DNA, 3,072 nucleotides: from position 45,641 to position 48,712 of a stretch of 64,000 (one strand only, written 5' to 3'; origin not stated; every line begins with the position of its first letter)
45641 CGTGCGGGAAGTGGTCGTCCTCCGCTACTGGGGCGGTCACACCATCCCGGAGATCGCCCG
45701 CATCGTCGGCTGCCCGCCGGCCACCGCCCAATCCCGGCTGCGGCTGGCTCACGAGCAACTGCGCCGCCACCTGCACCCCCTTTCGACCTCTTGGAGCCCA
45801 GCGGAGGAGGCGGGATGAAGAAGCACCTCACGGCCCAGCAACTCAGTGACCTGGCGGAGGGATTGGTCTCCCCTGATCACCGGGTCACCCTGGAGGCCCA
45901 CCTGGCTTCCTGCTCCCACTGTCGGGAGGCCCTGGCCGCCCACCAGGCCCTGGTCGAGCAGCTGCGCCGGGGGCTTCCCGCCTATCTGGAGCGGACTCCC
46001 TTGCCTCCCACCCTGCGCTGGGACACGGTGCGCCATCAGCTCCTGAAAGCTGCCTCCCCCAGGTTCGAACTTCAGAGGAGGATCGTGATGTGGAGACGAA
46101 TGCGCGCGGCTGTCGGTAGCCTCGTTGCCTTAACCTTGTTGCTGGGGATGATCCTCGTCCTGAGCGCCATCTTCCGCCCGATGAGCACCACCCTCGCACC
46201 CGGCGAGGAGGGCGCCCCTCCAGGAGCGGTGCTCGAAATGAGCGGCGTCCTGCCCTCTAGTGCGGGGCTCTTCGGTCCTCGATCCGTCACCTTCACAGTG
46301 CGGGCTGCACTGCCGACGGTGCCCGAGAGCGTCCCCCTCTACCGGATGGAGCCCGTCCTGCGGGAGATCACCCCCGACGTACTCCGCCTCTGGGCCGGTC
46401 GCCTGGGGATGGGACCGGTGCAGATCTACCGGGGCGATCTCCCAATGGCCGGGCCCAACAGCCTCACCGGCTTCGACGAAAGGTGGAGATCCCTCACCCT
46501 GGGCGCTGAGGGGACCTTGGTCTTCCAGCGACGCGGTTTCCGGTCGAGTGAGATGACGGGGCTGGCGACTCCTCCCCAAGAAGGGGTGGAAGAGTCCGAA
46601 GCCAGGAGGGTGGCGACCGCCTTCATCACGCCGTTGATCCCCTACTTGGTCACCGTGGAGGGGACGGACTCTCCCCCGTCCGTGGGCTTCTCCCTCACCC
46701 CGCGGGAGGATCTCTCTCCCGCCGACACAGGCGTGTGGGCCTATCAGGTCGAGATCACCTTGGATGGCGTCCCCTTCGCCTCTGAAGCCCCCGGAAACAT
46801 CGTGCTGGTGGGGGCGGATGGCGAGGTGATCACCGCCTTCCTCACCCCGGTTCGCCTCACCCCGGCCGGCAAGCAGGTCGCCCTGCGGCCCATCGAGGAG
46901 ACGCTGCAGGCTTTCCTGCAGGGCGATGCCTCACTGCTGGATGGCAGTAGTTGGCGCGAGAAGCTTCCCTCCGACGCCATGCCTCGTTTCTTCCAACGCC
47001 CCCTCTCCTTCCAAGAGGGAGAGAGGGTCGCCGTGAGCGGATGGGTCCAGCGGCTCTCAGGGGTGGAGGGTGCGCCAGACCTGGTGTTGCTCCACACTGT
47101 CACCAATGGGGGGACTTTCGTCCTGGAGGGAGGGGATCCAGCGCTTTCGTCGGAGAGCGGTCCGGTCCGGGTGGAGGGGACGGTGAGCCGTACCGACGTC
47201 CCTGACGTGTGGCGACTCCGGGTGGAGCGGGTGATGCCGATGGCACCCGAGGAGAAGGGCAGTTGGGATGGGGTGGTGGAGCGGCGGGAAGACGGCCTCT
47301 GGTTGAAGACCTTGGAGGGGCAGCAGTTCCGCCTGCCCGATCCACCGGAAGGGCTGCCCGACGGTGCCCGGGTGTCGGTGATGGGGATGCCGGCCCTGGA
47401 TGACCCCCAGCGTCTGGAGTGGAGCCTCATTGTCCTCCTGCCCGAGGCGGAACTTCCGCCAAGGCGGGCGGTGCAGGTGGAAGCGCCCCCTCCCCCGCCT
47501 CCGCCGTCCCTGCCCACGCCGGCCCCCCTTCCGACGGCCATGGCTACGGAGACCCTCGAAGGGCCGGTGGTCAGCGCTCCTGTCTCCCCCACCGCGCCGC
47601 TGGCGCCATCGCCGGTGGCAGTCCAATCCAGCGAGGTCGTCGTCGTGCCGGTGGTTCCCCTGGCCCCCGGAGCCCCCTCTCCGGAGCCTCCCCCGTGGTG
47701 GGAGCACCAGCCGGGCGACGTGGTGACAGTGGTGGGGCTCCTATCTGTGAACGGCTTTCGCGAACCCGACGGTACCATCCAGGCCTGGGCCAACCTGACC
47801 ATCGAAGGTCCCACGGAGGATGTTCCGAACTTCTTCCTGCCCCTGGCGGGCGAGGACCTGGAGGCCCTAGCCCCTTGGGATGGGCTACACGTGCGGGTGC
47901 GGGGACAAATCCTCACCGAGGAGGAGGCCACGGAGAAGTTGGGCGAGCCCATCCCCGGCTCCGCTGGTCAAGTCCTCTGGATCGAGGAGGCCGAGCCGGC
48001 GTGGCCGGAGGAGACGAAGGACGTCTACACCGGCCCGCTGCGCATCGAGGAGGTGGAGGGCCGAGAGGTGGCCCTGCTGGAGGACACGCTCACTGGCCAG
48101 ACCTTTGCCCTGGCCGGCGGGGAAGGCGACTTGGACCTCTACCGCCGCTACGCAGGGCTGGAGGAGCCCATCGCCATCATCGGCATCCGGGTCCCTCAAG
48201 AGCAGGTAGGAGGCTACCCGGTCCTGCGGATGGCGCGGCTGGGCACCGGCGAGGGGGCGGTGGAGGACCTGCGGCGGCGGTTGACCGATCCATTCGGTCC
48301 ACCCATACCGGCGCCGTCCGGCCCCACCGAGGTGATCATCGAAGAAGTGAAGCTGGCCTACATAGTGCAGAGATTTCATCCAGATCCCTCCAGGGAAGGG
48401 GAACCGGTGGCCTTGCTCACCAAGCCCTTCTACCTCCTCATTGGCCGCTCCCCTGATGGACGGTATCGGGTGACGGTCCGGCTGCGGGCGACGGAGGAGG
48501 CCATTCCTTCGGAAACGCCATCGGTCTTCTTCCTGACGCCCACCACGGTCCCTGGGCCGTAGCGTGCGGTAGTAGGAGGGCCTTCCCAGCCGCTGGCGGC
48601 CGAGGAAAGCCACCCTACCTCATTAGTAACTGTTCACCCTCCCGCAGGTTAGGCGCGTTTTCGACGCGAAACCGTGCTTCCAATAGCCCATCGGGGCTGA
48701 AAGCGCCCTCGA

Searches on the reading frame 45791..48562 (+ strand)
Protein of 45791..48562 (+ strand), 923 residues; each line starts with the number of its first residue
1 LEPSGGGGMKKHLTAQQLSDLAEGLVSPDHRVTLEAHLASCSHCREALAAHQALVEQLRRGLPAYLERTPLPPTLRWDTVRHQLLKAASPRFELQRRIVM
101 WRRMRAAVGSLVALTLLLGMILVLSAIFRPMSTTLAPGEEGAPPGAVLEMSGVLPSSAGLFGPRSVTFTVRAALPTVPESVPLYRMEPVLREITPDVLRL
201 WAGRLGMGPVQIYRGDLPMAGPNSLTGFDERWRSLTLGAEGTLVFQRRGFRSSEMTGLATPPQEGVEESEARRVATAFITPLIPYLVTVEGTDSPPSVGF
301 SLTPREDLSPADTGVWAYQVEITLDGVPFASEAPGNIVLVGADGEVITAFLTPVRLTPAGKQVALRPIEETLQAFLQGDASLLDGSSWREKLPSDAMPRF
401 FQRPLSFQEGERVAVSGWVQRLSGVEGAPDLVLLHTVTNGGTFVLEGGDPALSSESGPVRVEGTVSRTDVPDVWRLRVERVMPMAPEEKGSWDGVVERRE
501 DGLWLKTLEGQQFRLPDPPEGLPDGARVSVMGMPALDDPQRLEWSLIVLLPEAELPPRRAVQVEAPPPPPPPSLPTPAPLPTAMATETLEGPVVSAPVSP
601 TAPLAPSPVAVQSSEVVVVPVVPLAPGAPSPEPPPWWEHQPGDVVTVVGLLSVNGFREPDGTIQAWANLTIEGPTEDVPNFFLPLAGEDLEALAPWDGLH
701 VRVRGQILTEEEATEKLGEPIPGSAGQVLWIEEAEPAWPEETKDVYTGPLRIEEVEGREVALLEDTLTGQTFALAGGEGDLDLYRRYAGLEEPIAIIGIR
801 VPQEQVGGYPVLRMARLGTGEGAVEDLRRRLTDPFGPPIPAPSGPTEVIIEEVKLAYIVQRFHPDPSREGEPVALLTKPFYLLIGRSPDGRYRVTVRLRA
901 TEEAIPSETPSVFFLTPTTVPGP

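Call 13: search_protein_families(library=pfam, proteins=[window:45791-48562:+], max_evalue=0.001)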
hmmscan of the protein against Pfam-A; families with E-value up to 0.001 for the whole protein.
window:45791-48562:+ (923 aa): 2 families
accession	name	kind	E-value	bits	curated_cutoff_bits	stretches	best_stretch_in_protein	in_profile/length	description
PF19135.5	DUF5818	-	1.4e-06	28.2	27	0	437-483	15-56/57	Protein of unknown function (DUF5818)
PF13490.11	zf-HC2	-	1.1e-05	25.9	22.2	1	16-45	6-35/35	Putative zinc-finger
